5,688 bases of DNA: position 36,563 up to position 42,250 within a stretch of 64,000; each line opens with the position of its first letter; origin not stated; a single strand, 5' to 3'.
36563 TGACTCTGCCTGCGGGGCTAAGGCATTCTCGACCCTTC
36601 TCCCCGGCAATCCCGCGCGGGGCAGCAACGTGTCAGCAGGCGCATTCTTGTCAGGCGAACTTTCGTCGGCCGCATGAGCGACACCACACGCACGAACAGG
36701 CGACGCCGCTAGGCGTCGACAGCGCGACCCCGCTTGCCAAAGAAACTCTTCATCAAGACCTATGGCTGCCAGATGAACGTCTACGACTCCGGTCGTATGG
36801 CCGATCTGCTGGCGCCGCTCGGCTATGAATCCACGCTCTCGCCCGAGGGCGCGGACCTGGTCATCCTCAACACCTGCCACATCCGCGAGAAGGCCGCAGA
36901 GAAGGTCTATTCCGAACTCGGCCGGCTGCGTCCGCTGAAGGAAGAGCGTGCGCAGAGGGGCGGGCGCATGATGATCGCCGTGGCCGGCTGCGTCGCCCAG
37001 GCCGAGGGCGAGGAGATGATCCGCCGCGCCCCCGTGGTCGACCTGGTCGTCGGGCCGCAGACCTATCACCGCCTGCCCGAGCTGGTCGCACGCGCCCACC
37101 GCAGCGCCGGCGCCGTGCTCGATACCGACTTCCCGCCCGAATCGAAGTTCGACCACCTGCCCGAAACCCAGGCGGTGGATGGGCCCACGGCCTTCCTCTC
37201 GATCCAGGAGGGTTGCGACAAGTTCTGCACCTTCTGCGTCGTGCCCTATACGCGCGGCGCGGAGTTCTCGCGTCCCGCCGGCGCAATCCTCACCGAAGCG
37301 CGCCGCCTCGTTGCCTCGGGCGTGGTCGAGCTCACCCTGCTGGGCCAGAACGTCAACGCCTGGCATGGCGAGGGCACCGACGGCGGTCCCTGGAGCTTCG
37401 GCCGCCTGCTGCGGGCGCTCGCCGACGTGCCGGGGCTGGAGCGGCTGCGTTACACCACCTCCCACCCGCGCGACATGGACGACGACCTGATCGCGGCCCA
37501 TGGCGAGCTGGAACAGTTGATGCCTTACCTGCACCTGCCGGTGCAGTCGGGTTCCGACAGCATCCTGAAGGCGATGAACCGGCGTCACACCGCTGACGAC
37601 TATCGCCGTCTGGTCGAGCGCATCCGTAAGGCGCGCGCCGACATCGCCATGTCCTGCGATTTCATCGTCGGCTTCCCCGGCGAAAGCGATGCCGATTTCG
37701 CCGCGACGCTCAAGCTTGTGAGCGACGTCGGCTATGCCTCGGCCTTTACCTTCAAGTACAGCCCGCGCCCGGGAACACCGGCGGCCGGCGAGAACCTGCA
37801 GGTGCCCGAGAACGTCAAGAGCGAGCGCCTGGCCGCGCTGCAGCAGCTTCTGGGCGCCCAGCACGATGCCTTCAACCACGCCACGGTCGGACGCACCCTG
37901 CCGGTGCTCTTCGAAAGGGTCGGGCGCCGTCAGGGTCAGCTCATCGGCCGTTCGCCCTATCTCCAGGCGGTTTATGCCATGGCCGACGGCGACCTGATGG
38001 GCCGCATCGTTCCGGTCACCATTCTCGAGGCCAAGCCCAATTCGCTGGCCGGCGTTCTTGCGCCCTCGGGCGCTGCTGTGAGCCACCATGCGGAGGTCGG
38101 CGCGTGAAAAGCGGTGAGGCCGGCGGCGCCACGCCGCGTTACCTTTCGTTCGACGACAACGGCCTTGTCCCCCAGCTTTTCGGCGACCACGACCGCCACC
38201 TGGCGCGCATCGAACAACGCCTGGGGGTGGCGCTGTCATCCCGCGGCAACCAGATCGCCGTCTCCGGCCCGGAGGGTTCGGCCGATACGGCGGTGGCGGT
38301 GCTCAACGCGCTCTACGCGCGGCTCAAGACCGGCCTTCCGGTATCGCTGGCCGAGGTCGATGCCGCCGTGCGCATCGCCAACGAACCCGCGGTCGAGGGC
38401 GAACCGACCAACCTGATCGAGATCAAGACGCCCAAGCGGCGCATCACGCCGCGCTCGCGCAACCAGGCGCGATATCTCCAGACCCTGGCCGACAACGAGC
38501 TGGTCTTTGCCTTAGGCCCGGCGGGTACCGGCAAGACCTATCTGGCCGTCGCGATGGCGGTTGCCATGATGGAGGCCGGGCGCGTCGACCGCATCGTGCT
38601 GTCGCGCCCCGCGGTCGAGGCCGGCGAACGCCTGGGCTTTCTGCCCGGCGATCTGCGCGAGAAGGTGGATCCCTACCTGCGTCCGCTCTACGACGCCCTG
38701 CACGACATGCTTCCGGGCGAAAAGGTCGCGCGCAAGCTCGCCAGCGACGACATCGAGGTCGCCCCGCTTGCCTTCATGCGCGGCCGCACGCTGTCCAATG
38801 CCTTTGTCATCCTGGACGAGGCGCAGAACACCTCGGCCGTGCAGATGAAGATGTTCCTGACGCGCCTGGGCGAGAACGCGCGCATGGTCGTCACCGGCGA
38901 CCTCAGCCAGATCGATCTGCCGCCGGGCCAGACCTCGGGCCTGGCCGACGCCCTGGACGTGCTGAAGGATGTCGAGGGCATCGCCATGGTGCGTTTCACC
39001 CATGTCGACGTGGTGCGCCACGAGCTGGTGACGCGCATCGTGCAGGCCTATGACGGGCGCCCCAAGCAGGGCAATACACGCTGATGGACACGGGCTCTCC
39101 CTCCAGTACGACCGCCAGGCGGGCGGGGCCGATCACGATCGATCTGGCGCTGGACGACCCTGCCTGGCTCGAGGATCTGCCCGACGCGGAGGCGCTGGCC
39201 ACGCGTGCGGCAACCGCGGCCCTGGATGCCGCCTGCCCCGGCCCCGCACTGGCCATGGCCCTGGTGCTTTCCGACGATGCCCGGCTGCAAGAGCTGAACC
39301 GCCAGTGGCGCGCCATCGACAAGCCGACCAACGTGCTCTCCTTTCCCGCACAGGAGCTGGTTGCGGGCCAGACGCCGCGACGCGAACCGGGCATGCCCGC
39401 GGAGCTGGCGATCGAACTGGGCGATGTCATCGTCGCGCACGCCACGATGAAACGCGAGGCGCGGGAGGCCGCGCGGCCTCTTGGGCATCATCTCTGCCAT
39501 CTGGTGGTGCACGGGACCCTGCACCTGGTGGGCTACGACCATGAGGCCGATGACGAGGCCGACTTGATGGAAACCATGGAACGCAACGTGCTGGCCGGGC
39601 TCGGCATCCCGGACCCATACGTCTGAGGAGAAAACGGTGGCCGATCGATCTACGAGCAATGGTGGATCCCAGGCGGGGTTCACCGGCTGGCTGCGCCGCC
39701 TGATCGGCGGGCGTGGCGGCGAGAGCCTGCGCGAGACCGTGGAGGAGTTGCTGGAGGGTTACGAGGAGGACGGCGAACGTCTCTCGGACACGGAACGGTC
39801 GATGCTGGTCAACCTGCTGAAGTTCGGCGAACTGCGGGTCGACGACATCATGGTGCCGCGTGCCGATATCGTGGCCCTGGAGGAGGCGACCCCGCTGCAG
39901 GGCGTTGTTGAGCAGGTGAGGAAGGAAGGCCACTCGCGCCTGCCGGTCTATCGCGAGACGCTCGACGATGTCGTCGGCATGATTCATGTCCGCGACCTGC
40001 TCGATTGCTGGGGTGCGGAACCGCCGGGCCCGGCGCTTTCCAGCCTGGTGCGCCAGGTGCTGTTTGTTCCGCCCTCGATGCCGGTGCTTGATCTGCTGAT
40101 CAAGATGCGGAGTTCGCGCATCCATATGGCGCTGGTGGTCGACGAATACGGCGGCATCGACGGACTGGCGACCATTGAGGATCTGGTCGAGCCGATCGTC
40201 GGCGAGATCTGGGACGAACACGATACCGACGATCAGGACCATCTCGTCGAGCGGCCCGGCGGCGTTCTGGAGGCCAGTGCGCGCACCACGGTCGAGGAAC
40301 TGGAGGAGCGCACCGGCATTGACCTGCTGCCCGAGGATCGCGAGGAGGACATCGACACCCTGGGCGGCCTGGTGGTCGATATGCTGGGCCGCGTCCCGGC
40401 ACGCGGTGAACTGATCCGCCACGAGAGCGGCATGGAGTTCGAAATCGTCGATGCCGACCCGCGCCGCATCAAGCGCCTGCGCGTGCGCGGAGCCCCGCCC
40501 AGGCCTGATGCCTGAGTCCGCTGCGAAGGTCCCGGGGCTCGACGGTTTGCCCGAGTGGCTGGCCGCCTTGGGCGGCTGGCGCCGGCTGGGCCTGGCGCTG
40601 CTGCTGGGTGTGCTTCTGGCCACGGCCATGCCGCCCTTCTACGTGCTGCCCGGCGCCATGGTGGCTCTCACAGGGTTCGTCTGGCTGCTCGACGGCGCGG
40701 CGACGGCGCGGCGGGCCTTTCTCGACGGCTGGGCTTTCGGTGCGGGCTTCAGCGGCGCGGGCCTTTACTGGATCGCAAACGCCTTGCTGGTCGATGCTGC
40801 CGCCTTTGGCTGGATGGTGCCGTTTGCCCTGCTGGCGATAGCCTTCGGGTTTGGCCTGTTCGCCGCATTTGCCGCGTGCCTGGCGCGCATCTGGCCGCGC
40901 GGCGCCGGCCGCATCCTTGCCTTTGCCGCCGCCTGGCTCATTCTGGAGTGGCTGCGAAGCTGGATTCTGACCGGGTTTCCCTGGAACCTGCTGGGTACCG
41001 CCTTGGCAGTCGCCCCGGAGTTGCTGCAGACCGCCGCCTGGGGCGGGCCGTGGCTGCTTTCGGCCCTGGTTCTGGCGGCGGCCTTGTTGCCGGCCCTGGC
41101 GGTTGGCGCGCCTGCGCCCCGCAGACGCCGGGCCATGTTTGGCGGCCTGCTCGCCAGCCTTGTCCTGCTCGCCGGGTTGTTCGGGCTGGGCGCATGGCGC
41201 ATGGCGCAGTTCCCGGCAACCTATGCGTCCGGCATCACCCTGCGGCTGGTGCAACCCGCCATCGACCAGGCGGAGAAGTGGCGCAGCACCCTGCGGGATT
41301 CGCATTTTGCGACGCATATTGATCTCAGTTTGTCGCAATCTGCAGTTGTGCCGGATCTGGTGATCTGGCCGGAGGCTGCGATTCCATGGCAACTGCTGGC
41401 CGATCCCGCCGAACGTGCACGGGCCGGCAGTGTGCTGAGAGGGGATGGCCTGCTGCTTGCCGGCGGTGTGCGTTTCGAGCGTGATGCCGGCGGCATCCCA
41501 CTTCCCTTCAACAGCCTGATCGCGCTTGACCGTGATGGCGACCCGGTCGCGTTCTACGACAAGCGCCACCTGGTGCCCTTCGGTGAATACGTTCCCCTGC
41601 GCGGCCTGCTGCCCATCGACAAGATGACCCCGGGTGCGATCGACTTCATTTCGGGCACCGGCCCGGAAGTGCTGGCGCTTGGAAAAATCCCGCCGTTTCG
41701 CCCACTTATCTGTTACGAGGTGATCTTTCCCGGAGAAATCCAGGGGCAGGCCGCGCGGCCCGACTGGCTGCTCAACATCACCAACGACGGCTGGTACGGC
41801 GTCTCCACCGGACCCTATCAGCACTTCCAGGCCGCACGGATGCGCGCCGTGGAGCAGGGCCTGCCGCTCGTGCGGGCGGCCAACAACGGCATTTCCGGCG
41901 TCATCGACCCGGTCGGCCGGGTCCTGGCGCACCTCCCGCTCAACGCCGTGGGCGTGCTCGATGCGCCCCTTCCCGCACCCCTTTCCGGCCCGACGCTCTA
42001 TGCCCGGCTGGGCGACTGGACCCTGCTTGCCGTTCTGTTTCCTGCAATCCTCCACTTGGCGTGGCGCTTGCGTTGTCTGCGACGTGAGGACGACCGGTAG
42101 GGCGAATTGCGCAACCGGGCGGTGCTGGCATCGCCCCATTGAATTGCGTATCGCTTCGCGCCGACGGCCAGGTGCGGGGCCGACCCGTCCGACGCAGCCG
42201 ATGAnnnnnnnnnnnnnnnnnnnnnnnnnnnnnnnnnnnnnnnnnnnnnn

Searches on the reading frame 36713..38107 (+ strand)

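Call 22: search_protein_families(library=pfam, proteins=[window:36713-38107:+], max_evalue=0.001)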
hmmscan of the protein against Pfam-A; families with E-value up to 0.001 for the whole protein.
window:36713-38107:+ (464 aa): 3 families
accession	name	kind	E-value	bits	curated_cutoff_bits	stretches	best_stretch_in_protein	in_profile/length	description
PF00919.26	UPF0004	-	9.9e-30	102.9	27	1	11-114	1-98/98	Uncharacterized protein family UPF0004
PF04055.27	Radical_SAM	-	3.3e-25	89.6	29.5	1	163-336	2-166/166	Radical SAM superfamily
PF01938.26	TRAM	-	4.8e-09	36.4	21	1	391-449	3-60/61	TRAM domain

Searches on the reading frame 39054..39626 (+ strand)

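Call 22: search_protein_families(library=pfam, proteins=[window:39054-39626:+], max_evalue=0.001)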
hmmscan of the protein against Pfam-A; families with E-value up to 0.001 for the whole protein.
window:39054-39626:+ (190 aa): 1 family
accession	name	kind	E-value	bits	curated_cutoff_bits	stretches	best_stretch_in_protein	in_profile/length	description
PF02130.23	YbeY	-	5.6e-32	110.8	25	1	45-181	7-127/129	Endoribonuclease YbeY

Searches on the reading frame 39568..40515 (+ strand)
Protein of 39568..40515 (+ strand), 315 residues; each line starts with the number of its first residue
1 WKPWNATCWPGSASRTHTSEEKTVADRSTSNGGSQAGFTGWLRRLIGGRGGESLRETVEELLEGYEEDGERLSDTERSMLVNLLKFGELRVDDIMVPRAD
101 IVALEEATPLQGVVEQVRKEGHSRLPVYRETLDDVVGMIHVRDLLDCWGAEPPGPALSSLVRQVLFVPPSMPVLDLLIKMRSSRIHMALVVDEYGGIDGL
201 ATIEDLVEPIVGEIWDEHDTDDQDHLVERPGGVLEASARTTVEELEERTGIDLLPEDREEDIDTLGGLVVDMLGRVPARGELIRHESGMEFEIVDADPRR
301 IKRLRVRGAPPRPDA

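Call 22: search_protein_families(library=pfam, proteins=[window:39568-40515:+], max_evalue=0.001)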
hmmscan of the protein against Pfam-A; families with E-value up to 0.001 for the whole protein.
window:39568-40515:+ (315 aa): 2 families
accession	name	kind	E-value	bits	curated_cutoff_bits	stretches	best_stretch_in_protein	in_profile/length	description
PF03471.22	CorC_HlyC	-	1.7e-17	63.7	27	1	229-307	3-78/81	Transporter associated domain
PF00571.33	CBS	-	3.6e-16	59.7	24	2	162-209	7-54/57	CBS domain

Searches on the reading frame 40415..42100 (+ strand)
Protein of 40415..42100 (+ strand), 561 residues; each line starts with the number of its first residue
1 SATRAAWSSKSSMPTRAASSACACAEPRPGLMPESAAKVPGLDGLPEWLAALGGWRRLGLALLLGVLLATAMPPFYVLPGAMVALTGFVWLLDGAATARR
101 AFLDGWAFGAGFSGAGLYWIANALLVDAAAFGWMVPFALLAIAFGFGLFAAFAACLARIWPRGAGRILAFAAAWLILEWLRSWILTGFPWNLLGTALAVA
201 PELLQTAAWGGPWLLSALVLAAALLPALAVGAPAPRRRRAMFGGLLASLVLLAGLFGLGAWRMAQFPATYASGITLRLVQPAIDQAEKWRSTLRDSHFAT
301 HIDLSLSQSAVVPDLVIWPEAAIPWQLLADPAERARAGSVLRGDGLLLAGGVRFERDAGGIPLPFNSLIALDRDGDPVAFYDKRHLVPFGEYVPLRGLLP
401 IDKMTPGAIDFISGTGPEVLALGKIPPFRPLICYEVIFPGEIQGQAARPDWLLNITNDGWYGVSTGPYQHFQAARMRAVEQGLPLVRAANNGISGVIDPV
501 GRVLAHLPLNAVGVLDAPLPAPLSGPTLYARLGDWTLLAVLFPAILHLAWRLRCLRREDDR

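Call 22: search_protein_families(library=pfam, proteins=[window:40415-42100:+], max_evalue=0.001)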
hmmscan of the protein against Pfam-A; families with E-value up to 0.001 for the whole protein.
window:40415-42100:+ (561 aa): 2 families
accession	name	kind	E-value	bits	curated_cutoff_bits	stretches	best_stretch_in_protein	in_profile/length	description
PF20154.4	LNT_N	-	9.8e-31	107.5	27.1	1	65-224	2-158/159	Apolipoprotein N-acyltransferase N-terminal domain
PF00795.27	CN_hydrolase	-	1.1e-23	84.3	23.2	1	312-520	32-247/256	Carbon-nitrogen hydrolase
